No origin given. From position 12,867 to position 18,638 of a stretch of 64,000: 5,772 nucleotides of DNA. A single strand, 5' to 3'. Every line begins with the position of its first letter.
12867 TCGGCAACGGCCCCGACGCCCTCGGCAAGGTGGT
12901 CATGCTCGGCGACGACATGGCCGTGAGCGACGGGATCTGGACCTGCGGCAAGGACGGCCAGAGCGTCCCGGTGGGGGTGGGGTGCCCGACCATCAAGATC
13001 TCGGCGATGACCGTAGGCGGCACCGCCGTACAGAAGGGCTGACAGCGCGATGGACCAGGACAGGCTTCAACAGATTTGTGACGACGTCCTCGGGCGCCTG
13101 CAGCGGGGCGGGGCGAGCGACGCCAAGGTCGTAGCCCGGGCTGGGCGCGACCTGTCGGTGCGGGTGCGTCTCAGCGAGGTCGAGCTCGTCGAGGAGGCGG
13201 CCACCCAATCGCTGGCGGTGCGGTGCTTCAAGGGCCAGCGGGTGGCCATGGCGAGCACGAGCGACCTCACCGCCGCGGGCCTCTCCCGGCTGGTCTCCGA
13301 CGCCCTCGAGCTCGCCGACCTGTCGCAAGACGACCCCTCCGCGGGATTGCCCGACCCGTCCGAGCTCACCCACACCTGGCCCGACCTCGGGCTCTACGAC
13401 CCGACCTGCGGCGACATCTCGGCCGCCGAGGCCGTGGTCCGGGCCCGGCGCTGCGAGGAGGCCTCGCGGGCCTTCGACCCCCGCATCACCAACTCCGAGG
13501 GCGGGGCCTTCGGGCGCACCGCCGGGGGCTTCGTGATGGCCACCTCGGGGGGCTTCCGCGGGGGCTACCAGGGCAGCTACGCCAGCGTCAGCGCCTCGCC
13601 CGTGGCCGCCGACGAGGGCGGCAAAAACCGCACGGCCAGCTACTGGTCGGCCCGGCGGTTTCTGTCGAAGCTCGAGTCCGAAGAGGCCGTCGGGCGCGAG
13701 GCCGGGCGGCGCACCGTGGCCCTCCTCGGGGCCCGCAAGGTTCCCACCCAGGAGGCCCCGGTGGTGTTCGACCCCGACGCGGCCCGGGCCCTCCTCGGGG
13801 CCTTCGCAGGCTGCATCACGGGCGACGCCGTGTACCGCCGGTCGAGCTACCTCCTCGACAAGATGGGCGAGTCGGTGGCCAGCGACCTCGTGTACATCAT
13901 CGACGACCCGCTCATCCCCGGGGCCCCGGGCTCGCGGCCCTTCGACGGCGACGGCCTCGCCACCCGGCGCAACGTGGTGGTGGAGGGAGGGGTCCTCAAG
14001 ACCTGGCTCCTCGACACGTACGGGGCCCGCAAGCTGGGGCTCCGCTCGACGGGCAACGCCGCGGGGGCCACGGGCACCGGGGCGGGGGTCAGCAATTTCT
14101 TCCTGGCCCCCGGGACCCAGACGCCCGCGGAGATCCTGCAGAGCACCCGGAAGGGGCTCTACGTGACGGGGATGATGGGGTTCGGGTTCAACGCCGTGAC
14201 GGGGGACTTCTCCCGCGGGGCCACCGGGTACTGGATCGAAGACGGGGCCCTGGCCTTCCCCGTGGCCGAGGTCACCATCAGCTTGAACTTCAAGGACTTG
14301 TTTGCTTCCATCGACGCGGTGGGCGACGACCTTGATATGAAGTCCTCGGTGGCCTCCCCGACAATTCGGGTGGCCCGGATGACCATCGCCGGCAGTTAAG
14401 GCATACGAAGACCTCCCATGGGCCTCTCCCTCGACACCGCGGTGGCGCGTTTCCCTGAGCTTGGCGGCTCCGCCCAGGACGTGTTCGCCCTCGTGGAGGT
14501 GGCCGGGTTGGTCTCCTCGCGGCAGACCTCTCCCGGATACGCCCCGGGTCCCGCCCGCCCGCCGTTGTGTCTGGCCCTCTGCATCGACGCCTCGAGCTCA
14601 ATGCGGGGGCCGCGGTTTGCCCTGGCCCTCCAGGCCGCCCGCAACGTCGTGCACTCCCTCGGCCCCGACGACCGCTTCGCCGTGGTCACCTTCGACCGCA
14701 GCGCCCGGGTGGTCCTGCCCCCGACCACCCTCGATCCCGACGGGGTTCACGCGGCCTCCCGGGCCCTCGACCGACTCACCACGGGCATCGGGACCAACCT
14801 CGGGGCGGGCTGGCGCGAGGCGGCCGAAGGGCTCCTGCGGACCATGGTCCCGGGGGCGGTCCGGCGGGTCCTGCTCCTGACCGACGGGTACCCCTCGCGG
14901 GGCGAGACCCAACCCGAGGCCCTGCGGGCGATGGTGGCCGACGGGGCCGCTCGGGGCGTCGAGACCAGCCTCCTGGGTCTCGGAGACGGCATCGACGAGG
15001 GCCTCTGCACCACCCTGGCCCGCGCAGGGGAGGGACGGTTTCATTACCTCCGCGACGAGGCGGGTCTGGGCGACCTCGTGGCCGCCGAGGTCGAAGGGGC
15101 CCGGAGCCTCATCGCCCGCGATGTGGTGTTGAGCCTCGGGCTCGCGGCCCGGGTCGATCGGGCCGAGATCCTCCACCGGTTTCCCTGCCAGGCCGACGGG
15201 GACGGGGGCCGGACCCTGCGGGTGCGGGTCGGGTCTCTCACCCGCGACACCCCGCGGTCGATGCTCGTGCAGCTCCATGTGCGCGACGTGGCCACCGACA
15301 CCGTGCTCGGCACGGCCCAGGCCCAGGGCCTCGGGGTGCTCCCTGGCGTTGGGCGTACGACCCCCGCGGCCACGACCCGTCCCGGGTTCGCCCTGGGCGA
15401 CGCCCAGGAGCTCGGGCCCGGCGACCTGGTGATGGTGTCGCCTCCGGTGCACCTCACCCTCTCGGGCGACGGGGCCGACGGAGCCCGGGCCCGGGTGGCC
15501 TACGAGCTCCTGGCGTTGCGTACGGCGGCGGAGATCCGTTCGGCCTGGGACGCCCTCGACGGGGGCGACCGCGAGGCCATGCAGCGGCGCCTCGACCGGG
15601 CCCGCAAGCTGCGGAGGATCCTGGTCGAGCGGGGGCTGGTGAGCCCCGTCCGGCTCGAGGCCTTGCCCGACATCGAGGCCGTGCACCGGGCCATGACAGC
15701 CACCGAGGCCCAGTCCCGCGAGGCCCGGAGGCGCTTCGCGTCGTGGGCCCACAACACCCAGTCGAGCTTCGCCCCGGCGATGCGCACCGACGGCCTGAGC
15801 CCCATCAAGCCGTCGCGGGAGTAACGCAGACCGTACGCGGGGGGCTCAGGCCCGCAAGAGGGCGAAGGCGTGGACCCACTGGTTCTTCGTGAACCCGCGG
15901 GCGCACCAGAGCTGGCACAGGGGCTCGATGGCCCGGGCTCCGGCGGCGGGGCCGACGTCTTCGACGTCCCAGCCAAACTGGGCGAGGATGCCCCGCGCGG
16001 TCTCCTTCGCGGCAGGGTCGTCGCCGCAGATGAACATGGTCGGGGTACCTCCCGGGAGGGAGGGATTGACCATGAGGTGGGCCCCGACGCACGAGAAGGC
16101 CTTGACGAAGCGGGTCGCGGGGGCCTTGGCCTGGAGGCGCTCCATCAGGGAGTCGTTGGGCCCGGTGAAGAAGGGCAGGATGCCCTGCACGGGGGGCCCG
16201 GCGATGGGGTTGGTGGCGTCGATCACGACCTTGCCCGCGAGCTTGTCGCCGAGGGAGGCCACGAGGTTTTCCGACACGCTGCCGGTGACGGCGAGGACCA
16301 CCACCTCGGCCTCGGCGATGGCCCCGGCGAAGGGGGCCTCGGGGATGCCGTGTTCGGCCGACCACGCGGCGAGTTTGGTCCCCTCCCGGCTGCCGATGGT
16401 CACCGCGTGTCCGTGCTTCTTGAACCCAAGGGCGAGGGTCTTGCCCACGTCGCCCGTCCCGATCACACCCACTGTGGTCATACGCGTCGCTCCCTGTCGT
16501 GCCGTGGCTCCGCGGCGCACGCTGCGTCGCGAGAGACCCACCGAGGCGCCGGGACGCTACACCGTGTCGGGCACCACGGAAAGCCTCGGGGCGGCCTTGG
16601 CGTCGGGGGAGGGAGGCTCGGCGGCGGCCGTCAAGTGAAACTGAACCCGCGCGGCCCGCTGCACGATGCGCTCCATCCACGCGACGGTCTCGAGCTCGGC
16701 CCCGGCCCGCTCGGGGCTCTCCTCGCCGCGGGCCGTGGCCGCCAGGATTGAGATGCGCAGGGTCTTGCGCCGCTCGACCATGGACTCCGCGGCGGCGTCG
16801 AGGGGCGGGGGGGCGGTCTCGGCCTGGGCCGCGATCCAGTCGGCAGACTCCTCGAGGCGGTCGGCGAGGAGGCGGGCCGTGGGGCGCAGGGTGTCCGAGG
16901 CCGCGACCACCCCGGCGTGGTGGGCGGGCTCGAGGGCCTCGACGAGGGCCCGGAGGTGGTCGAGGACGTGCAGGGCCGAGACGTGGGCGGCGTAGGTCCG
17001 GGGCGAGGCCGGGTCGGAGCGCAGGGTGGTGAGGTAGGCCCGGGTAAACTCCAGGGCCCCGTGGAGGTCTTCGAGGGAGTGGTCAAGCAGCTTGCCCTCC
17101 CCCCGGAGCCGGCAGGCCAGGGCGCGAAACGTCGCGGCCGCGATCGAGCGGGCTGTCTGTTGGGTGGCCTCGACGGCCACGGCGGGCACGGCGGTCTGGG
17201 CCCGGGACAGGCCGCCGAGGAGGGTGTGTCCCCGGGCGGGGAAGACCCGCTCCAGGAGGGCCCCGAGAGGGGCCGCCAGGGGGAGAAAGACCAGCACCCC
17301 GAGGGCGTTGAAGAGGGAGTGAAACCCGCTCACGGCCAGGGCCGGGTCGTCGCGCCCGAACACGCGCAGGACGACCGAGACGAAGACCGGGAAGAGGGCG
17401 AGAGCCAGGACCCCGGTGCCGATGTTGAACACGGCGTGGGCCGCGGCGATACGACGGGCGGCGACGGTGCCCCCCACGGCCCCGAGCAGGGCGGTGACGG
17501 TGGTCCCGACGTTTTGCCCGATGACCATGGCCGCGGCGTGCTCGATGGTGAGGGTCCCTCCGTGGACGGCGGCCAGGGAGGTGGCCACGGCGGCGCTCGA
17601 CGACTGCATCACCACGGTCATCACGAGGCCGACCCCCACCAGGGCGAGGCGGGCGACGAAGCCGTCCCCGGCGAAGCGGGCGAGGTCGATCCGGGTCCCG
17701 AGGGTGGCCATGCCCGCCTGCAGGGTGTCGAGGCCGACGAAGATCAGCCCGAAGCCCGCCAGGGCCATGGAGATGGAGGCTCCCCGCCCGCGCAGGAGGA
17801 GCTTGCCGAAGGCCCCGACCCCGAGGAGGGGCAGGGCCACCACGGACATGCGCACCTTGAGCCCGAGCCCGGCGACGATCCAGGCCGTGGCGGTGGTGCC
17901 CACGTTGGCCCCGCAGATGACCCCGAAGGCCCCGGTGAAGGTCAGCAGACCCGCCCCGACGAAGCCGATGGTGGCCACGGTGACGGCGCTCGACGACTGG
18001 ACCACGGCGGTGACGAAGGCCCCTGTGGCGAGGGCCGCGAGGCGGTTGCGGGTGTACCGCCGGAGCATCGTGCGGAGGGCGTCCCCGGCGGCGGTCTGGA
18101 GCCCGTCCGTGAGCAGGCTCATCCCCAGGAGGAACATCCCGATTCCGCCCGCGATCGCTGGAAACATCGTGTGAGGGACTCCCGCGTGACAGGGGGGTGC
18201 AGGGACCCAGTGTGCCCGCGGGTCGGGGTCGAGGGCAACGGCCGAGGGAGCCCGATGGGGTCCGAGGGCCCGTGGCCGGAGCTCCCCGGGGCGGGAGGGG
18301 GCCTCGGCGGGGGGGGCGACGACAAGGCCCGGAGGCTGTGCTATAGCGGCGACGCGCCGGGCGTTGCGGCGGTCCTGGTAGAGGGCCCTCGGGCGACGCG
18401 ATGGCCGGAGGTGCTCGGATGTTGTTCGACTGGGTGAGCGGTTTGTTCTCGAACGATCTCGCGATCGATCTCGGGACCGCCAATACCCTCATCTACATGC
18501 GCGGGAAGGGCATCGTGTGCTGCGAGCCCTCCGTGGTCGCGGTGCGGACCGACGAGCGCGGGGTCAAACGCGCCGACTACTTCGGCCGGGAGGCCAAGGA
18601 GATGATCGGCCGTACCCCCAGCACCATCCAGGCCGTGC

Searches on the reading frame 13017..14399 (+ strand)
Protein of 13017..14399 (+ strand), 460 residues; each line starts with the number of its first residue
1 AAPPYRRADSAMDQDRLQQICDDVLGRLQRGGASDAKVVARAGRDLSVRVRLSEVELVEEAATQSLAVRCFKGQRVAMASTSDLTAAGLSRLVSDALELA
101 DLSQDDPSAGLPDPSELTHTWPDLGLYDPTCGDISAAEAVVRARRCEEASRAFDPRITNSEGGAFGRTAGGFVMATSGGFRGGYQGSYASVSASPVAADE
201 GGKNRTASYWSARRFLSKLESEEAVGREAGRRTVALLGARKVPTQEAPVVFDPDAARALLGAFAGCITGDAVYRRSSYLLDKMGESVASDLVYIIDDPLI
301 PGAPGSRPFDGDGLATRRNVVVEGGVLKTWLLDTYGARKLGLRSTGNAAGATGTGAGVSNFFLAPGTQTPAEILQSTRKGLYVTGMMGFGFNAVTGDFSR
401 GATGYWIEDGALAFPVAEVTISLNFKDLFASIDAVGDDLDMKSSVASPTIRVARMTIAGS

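Call 68: search_protein_families(library=pfam, proteins=[window:13017-14399:+], max_evalue=0.001)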
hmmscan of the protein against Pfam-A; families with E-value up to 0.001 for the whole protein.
window:13017-14399:+ (460 aa): 3 families
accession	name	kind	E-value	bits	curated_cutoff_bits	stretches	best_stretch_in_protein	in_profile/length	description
PF19289.4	PmbA_TldD_3rd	-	3.5e-75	252.4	22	1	244-459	1-220/220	PmbA/TldA metallopeptidase C-terminal domain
PF19290.4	PmbA_TldD_2nd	-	9.9e-15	55.4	20.9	1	131-237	3-109/109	PmbA/TldA metallopeptidase central domain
PF01523.21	PmbA_TldD_1st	-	1.1e-10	42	20.9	1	38-100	3-65/65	PmbA/TldA metallopeptidase domain 1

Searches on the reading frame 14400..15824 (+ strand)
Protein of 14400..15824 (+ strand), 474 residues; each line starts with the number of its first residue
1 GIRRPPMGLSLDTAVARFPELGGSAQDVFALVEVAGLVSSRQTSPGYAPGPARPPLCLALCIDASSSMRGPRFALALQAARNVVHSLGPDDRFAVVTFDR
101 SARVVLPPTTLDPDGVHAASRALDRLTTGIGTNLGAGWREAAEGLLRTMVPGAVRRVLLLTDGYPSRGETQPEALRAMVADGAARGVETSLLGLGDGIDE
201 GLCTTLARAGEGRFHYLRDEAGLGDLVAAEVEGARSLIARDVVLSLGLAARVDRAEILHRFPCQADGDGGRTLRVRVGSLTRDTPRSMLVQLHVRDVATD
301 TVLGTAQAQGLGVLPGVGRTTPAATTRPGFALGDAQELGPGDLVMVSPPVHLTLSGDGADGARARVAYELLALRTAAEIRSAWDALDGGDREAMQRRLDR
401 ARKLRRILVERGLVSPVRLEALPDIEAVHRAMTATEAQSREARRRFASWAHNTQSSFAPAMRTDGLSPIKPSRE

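Call 68: search_protein_families(library=pfam, proteins=[window:14400-15824:+], max_evalue=0.001)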
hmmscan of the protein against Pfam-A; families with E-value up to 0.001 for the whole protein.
window:14400-15824:+ (474 aa): 3 families
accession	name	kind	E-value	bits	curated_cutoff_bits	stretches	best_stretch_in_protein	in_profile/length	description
PF13519.12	VWA_2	-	8.7e-16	58.9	27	1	59-163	2-106/107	von Willebrand factor type A domain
PF00092.34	VWA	-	3.2e-15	57.2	23.8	1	59-227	3-172/174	von Willebrand factor type A domain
PF13768.12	VWA_3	-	1.9e-10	41.5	27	1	59-215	4-154/155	von Willebrand factor type A domain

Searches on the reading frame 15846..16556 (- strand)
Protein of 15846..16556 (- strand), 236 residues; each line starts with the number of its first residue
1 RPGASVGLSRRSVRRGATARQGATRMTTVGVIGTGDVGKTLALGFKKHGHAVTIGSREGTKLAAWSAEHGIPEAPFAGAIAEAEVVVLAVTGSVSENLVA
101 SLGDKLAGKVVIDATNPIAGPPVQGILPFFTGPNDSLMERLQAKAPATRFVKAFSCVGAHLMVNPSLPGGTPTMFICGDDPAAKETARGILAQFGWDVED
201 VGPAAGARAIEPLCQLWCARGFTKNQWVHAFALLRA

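Call 69: search_protein_families(library=pfam, proteins=[window:15846-16556:-], max_evalue=0.001)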
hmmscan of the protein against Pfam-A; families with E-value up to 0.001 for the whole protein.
window:15846-16556:- (236 aa): 5 families
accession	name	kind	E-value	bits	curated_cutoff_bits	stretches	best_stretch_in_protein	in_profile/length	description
PF03807.23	F420_oxidored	-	2e-17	64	21.6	1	28-117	1-94/94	NADP oxidoreductase coenzyme F420-dependent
PF03446.21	NAD_binding_2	-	2.4e-07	31.4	21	1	28-116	1-94/161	NAD binding domain of 6-phosphogluconate dehydrogenase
PF07991.19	KARI_N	-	7.1e-06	26.1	20.6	1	27-101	5-80/165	Acetohydroxy acid isomeroreductase, NADPH-binding domain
PF10727.15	Rossmann-like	-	5.2e-05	23.5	23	1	27-110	15-103/131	Rossmann-like domain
PF02826.25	2-Hacid_dh_C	-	7.5e-05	22.6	25.1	1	23-91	33-100/178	D-isomer specific 2-hydroxyacid dehydrogenase, NAD binding domain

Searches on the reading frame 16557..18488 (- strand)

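Call 69: search_protein_families(library=pfam, proteins=[window:16557-18488:-], max_evalue=0.001)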
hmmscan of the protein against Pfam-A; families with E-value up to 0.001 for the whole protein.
window:16557-18488:- (643 aa): 1 family
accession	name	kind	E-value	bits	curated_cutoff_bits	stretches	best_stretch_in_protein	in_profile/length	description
PF02690.20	Na_Pi_cotrans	-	6.1e-49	166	29.1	2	118-257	1-136/137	Na+/Pi-cotransporter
